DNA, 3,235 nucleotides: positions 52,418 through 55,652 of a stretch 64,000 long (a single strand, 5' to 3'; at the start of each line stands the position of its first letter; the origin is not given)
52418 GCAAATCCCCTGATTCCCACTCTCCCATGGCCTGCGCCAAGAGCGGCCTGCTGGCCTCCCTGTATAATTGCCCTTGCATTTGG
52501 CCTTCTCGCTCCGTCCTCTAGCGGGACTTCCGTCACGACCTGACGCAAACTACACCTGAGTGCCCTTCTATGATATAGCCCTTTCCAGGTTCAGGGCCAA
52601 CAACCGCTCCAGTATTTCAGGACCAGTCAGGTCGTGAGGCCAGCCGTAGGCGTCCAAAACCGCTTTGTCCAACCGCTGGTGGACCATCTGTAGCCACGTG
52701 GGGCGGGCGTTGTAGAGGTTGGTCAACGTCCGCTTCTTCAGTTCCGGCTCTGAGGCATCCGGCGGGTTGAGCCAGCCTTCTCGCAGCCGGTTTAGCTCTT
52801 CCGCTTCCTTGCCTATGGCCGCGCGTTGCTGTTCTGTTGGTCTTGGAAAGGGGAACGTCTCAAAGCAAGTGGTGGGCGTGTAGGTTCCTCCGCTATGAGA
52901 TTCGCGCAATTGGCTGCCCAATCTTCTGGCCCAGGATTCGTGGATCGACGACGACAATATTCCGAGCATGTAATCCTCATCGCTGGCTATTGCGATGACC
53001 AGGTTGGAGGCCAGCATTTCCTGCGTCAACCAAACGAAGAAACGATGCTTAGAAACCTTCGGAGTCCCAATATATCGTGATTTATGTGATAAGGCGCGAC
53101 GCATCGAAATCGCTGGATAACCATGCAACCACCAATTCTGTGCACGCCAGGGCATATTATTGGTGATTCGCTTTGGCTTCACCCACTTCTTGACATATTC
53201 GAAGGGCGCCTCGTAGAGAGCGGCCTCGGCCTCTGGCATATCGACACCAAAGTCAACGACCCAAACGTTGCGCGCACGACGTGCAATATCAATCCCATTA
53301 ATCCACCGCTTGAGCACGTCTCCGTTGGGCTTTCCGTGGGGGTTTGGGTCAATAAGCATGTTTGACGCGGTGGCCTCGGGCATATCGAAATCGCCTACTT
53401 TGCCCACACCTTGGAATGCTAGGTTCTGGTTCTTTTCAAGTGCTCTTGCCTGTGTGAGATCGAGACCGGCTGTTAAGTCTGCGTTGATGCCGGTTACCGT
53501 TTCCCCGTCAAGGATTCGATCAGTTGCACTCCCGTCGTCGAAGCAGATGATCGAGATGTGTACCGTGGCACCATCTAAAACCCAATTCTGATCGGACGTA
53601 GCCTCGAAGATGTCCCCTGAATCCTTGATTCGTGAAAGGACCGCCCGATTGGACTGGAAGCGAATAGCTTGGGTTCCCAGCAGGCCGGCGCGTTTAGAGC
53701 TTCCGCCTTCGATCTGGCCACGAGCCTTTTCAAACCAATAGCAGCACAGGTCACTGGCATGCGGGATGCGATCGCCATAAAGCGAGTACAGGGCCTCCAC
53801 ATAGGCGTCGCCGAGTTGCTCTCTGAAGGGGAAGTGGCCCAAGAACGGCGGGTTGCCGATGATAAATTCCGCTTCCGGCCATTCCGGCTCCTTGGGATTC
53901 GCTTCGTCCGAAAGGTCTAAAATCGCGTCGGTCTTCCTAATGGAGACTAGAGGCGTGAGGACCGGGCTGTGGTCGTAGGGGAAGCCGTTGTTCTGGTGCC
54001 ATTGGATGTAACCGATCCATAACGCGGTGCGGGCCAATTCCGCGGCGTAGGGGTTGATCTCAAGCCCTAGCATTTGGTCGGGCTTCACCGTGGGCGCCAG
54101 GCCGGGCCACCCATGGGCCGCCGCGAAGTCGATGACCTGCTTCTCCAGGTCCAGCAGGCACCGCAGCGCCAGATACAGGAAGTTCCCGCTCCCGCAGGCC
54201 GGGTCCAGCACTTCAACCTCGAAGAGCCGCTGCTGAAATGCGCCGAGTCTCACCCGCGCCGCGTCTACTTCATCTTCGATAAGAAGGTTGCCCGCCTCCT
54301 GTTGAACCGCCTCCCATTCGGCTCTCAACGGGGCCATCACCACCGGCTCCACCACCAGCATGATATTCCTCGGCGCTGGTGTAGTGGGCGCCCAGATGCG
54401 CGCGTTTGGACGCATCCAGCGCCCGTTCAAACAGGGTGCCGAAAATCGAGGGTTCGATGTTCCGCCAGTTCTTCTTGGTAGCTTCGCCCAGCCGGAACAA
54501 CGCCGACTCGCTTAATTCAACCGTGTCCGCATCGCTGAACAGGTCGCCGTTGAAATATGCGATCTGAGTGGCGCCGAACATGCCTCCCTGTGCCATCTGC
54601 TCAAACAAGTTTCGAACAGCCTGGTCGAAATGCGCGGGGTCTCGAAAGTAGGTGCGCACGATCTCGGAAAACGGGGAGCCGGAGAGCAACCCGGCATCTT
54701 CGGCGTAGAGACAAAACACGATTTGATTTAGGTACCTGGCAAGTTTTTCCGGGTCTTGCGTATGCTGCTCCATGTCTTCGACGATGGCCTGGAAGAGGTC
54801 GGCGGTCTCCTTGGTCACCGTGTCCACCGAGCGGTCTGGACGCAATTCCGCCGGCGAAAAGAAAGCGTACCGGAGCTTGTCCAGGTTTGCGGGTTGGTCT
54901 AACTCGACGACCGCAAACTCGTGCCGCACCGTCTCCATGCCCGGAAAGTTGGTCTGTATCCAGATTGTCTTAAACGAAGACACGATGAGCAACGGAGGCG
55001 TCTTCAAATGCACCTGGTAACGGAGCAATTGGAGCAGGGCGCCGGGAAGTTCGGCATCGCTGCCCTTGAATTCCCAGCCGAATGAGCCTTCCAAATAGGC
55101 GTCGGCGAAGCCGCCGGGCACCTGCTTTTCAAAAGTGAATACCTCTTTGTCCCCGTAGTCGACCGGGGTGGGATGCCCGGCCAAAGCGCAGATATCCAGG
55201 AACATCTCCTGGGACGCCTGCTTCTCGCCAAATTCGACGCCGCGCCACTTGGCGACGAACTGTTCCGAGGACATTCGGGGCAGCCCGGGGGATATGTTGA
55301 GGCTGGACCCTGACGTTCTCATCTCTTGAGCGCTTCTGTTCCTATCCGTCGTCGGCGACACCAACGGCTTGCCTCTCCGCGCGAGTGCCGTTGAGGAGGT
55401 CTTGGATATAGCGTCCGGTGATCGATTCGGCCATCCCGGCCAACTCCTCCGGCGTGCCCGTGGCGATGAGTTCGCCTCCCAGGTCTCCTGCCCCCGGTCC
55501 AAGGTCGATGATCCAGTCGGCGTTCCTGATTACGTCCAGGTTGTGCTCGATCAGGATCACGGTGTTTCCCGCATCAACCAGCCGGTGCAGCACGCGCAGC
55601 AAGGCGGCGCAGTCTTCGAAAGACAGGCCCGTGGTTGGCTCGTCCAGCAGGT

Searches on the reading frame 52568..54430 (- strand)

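Call 71: search_protein_families(library=pfam, proteins=[window:52568-54430:-], max_evalue=0.001)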
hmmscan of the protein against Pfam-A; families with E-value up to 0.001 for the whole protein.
window:52568-54430:- (620 aa): 3 families
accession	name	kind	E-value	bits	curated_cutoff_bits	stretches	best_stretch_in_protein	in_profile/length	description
PF20473.4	MmeI_Mtase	-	1.1e-24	87.5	27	1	59-302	8-253/259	MmeI, DNA-methyltransferase domain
PF20466.3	MmeI_TRD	-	3.8e-08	33.4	27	1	461-530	137-206/207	MmeI, target recognition domain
PF07669.17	Eco57I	-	0.00062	20.3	25.3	0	119-236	2-120/171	Eco57I restriction-modification methylase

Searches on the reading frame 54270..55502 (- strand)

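Call 71: search_protein_families(library=pfam, proteins=[window:54270-55502:-], max_evalue=0.001)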
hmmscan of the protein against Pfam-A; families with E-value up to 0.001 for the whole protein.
window:54270-55502:- (410 aa): 2 families
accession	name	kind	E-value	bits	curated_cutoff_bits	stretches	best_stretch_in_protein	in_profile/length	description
PF20465.4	MmeI_hel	-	3.5e-12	47.4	27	1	253-322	2-75/75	MmeI, helicase spacer domain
PF20464.3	MmeI_N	-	0.00021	22.1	27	1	77-244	1-178/181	MmeI, N-terminal domain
